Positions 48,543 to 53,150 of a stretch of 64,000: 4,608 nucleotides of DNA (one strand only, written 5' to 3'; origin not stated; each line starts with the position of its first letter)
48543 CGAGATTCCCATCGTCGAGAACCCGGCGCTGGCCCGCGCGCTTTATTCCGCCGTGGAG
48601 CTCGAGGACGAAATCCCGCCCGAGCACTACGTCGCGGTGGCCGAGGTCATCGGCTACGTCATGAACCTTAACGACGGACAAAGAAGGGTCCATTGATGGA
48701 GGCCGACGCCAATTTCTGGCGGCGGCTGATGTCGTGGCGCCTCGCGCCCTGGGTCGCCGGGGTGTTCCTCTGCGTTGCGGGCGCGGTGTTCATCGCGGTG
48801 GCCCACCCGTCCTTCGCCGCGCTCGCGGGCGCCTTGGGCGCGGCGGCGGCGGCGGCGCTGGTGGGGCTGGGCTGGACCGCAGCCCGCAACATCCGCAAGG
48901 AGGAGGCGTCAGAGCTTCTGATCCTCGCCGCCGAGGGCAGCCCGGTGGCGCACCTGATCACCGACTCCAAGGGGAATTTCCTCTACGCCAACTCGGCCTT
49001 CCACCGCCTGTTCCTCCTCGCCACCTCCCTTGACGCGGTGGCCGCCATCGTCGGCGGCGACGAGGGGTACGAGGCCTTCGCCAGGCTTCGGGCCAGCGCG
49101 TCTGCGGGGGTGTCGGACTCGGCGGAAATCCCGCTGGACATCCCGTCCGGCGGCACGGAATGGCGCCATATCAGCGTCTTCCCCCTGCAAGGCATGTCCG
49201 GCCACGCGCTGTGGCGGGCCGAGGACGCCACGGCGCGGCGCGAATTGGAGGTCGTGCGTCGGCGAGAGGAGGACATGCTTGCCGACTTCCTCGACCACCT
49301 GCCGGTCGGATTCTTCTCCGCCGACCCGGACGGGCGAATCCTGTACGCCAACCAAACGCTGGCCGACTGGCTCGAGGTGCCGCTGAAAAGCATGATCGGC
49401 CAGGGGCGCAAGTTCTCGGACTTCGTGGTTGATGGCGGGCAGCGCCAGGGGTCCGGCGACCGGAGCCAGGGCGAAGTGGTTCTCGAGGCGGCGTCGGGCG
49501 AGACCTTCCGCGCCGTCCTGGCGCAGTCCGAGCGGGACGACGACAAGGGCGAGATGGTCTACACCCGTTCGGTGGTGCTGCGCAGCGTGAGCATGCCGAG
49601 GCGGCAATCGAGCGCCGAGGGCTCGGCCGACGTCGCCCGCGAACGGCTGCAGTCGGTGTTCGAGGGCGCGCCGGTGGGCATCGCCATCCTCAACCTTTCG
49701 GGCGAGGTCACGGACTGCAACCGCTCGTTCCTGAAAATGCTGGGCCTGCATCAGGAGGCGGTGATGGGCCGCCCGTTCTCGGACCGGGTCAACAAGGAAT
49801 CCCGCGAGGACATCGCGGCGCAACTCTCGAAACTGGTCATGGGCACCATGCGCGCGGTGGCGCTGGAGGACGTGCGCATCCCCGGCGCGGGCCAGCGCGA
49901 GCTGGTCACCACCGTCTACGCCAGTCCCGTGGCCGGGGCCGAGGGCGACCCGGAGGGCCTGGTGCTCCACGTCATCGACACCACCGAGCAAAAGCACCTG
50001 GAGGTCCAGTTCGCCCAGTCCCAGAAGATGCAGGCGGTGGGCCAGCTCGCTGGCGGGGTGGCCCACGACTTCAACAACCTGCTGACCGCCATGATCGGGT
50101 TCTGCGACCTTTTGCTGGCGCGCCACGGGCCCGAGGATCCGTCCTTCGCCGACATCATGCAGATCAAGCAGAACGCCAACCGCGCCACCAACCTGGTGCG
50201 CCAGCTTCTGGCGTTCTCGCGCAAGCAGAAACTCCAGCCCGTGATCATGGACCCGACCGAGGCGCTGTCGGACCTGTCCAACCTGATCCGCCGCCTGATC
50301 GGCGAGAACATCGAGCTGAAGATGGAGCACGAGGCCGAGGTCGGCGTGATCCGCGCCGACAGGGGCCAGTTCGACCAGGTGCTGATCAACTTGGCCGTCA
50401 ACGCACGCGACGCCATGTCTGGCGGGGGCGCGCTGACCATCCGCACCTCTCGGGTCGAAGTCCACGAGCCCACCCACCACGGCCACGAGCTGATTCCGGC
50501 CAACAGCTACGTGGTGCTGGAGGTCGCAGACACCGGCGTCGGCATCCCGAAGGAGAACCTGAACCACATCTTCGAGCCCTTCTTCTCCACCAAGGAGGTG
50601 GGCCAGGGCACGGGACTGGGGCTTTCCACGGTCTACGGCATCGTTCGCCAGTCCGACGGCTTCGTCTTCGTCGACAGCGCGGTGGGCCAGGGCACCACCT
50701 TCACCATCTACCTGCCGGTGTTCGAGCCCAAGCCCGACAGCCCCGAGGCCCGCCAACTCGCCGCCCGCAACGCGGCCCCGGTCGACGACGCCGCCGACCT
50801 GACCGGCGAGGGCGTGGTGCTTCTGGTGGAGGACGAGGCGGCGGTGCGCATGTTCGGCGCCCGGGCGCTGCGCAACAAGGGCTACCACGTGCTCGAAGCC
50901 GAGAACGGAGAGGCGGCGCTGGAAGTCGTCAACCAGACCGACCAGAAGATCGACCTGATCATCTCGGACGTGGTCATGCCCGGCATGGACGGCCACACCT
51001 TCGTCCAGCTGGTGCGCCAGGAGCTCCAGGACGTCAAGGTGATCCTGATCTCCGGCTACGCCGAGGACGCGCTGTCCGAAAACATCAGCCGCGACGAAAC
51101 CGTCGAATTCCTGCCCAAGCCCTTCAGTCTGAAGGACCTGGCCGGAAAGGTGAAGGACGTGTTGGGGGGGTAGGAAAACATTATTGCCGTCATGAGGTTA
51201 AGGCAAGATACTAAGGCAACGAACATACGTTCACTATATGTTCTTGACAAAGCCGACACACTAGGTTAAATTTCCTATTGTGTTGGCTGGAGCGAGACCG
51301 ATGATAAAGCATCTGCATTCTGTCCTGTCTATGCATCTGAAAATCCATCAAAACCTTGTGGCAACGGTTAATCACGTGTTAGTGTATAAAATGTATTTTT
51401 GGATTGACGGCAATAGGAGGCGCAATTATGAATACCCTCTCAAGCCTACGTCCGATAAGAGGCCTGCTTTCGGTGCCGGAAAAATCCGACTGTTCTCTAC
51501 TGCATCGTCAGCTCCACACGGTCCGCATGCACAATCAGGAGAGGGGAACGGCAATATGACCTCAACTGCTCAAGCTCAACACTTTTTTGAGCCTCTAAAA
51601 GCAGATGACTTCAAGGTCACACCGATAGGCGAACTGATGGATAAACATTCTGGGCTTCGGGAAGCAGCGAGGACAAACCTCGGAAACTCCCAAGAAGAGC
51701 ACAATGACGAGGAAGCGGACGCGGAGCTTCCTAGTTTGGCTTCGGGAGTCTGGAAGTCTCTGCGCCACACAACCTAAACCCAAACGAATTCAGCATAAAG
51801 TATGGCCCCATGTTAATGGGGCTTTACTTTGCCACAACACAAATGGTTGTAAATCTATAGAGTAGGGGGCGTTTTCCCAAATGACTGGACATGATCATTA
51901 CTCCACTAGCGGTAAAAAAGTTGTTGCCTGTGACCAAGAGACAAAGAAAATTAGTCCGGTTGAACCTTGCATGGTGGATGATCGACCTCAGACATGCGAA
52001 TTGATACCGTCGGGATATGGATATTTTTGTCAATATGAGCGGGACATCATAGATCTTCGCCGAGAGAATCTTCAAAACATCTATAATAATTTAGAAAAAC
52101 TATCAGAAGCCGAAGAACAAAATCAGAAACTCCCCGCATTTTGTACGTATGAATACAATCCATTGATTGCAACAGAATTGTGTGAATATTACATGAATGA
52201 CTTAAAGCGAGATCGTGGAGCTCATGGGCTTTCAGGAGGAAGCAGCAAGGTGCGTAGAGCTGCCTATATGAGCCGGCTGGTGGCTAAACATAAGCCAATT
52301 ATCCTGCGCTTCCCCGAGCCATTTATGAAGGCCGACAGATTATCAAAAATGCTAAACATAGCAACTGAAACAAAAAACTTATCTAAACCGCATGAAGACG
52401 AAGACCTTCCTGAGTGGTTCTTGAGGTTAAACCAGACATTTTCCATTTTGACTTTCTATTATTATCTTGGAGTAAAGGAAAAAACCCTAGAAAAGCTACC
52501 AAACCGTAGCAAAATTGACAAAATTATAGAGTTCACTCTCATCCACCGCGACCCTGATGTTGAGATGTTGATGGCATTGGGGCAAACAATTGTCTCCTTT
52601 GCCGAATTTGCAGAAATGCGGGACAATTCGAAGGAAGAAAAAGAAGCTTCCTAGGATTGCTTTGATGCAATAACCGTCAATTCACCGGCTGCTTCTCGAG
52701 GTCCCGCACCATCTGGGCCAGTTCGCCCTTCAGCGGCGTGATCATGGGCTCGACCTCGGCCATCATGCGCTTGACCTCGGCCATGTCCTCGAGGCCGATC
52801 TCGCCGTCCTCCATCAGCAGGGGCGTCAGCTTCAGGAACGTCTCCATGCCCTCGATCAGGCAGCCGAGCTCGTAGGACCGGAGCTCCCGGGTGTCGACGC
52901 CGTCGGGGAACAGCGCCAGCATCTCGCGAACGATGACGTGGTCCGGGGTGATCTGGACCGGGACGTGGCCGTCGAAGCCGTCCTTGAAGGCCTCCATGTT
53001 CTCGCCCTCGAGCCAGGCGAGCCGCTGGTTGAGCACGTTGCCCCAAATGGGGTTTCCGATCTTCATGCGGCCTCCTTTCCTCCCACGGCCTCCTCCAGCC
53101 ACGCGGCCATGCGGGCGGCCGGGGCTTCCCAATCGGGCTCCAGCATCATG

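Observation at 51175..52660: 1.5-kb low-GC island with an orphan 257-aa ORF between the CckA-like kinase and a hydrolase operon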

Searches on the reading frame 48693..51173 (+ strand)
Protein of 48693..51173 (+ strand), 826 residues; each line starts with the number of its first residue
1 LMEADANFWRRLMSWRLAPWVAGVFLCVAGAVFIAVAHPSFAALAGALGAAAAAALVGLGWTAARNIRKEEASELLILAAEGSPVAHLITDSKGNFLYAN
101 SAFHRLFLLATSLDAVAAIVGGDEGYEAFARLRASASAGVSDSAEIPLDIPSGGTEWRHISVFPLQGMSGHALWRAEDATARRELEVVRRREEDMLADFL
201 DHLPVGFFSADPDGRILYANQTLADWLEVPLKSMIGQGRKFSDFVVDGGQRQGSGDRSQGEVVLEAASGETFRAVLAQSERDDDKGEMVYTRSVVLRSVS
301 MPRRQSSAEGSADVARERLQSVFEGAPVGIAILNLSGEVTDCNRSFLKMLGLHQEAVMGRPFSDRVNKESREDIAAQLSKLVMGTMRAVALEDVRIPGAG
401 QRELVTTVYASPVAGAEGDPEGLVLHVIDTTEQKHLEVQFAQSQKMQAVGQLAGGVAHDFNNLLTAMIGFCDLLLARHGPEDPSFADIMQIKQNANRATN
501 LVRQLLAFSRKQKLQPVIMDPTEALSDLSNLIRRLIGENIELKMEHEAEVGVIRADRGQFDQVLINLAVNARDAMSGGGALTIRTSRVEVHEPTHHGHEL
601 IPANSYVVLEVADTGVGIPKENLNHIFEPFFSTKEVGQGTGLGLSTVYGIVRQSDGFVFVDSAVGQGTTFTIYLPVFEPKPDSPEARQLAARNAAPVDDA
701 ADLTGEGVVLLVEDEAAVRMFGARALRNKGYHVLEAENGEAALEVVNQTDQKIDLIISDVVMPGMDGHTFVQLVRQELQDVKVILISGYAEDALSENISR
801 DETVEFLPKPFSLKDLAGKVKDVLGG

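Call 6: search_protein_families(library=pfam, proteins=[window:48693-51173:+], max_evalue=0.1)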
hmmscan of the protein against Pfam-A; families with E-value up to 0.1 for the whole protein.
window:48693-51173:+ (826 aa): 11 families
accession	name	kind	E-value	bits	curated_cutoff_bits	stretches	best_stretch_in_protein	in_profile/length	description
PF08448.16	PAS_4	-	3.7e-30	104.8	23.1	3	323-434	1-109/110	PAS fold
PF00072.30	Response_reg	-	1.5e-22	80.3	30.2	1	709-820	1-110/111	Response regulator receiver domain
PF00989.32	PAS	-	2.3e-22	79.6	22.6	2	317-425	1-108/113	PAS fold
PF02518.31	HATPase_c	-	1.8e-21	77.1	26.4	1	556-676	2-109/111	Histidine kinase-, DNA gyrase B-, and HSP90-like ATPase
PF13188.13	PAS_8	-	6e-21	74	21.8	2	317-362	1-43/65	PAS domain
PF13426.13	PAS_9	-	1.2e-14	54.9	27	1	327-432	1-103/103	PAS domain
PF00512.31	HisKA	-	9.3e-10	38.9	26.9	1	450-512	3-64/66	His Kinase A (phospho-acceptor) domain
PF12860.13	PAS_7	-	8.9e-07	29.5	27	1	328-373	6-52/115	PAS fold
PF24820.1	Diguanyl_cycl_sensor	-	0.00016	22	28.1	0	330-388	9-67/109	Diguanylate cyclase-like sensor domain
PF03924.19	CHASE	-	0.037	14.2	25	0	346-417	11-77/189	CHASE domain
PF00834.25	Ribul_P_3_epim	-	0.04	13.7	21.1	1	723-785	98-160/198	Ribulose-phosphate 3 epimerase family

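Call 17: find_related_loci(query=window:48693-51173:+, collection=genome_contigs, flank=10000)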
Query window:48693-51173:+ (826 aa) in genome_contigs; peptide patterns used: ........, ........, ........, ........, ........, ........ (x = any residue, [..] = any of these).
600 stretches matched a pattern (row limit reached: there are more); 583 encode a relative of the query (tblastn E <= 1e-3); the best 80 are kept; 80 distinct loci.
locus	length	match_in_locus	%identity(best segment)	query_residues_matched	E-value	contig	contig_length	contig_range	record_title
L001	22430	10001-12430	59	17-824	0e+0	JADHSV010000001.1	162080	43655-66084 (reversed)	MAG: Rhodospirillales bacterium isolate BS150m-G3 BS-150m-C38, whole genome shotgun sequence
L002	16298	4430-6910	55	13-826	0e+0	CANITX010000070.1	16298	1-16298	MAG: Rhodospirillales bacterium isolate RH-15aug16-242 genome assembly, contig: RH-15aug16-C7380, whole genome shotgun s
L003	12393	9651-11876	57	88-826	0e+0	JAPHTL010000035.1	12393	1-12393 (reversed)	MAG: Rhodospirillales bacterium isolate N1M-Bin_3 c_000000098909, whole genome shotgun sequence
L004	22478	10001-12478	53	18-824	0e+0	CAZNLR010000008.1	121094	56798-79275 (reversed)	MAG TPA_asm: uncultured Rhodospirillaceae bacterium isolate SRP200020_co5_401 genome assembly, contig: NODE_184_length_1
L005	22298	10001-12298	57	60-825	0e+0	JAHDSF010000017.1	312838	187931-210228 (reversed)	MAG: Rhodospirillales bacterium isolate SV3-B17.1 k141_49574, whole genome shotgun sequence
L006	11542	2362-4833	54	9-824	0e+0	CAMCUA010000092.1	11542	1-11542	MAG: Asaia bogorensis isolate MsH-01oct19-106 genome assembly, contig: MsH-01oct19-C12027, whole genome shotgun sequence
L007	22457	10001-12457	52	18-824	0e+0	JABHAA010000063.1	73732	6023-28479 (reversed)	MAG: Rhodospirillaceae bacterium isolate SI036_bin45 k141_672302, whole genome shotgun sequence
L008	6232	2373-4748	51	39-824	0e+0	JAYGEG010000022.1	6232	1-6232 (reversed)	MAG: Rhodospirillales bacterium isolate OC3_3000m_MAG_266 OC3_3000m_contig_3380367, whole genome shotgun sequence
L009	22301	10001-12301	51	61-824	0e+0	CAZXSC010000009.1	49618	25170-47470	MAG TPA_asm: uncultured Rhodospirillaceae bacterium isolate SRP077602_co4_671 genome assembly, contig: NODE_982_length_4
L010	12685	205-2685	50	33-824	0e+0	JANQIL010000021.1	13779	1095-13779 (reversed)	MAG: Magnetospira sp. isolate PL24a_bin.52 k99_7951258, whole genome shotgun sequence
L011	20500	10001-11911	59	175-824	0e+0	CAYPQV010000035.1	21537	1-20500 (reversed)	MAG TPA_asm: uncultured Hyphomicrobiales bacterium isolate SRP287051_co2_181 genome assembly, contig: NODE_4815_length_2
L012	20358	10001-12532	51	11-826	0e+0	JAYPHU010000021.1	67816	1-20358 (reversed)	MAG: Rhodospirillaceae bacterium isolate 139577_S178_metabat_bins_sens.tsv.044 NODE_273_length_67816_cov_14.856451, whol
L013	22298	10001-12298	51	47-825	0e+0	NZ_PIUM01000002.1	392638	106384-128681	Telmatospirillum siberiense strain 26-4b1 NODE_2_length_392699_cov_16.397799, whole genome shotgun sequence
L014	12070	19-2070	54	127-824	0e+0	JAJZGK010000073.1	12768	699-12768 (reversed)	MAG: Proteobacteria bacterium isolate LL4.bin51 NODE_5422_length_12768_cov_1.740448, whole genome shotgun sequence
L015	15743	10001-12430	48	8-824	0e+0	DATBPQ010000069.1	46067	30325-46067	MAG TPA_asm: Stellaceae bacterium isolate SMAG_U4081 k141_1822564, whole genome shotgun sequence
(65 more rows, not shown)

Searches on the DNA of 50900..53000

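Call 13: search_rna_families(source=window, start=50900, end=53000, threshold=evalue, max_evalue=1)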
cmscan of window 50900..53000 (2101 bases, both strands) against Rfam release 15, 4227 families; matches with E-value up to 1: 1.
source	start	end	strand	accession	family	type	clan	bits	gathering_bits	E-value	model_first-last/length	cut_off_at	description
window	52712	52760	-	RF01305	sR51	Gene; snRNA; snoRNA; CD-box;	-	20.5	38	0.31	1-56/56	no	Small nucleolar RNA sR51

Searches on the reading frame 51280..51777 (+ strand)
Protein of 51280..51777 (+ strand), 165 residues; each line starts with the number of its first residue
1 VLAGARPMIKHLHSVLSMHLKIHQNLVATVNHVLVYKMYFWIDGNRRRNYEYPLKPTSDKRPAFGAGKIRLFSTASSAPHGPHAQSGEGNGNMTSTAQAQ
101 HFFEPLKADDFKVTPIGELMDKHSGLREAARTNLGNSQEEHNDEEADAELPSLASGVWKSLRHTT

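Call 6: search_protein_families(library=pfam, proteins=[window:51280-51777:+], max_evalue=0.1)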
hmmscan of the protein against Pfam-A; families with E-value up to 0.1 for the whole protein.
window:51280-51777:+ (165 aa): 0 families

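Call 7: search_protein_families(library=padloc, proteins=[window:51280-51777:+], max_evalue=1)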
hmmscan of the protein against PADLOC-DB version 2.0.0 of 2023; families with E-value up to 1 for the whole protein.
window:51280-51777:+ (165 aa): 0 families

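Call 8: search_protein_families(library=phrogs, proteins=[window:51280-51777:+], max_evalue=1)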
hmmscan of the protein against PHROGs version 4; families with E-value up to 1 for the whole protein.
window:51280-51777:+ (165 aa): 0 families

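Call 9: search_protein_families(library=ncbifam, proteins=[window:51280-51777:+], max_evalue=1)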
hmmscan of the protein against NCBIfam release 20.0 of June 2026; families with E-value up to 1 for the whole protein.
window:51280-51777:+ (165 aa): 0 families

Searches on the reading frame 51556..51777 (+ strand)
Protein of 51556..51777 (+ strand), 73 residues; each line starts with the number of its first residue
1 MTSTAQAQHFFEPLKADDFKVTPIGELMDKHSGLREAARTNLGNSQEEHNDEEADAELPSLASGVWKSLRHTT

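Call 6: search_protein_families(library=pfam, proteins=[window:51556-51777:+], max_evalue=0.1)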
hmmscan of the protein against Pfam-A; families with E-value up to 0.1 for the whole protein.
window:51556-51777:+ (73 aa): 0 families

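Call 7: search_protein_families(library=padloc, proteins=[window:51556-51777:+], max_evalue=1)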
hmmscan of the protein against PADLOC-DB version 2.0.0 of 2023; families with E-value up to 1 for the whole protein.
window:51556-51777:+ (73 aa): 0 families

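Call 8: search_protein_families(library=phrogs, proteins=[window:51556-51777:+], max_evalue=1)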
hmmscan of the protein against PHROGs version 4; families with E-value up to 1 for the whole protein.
window:51556-51777:+ (73 aa): 0 families

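Call 9: search_protein_families(library=ncbifam, proteins=[window:51556-51777:+], max_evalue=1)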
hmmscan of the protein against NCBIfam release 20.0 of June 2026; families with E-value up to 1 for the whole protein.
window:51556-51777:+ (73 aa): 0 families

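Call 89: search_solved_structures(query=A4, max_evalue=10)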
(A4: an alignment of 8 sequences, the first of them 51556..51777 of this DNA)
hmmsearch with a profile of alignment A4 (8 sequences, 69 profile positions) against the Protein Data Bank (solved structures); distinct sequences matched with E-value up to 10: 7.
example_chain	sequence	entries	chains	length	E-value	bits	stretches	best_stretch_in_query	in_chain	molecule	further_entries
9t5t_U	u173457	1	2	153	0.16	15.2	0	12-38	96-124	Photosystem II extrinsic protein U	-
1sjp_A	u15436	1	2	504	0.63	13.3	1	16-61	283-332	60 kDa chaperonin 2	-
3rtk_A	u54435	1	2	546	0.65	13.3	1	16-61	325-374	60 kDa chaperonin 2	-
9rwr_A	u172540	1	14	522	0.86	12.9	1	24-61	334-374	Ancestral Fibrobacteres-Chlorobi-Bacteroidetes Group Chaperonin (AFCB)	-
9mhr_A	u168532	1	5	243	1.5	12.1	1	6-32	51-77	Coproheme decarboxylase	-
9mhq_A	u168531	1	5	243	1.5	12.1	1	6-32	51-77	Coproheme decarboxylase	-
9miq_A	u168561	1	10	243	1.5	12.1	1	6-32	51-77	Coproheme decarboxylase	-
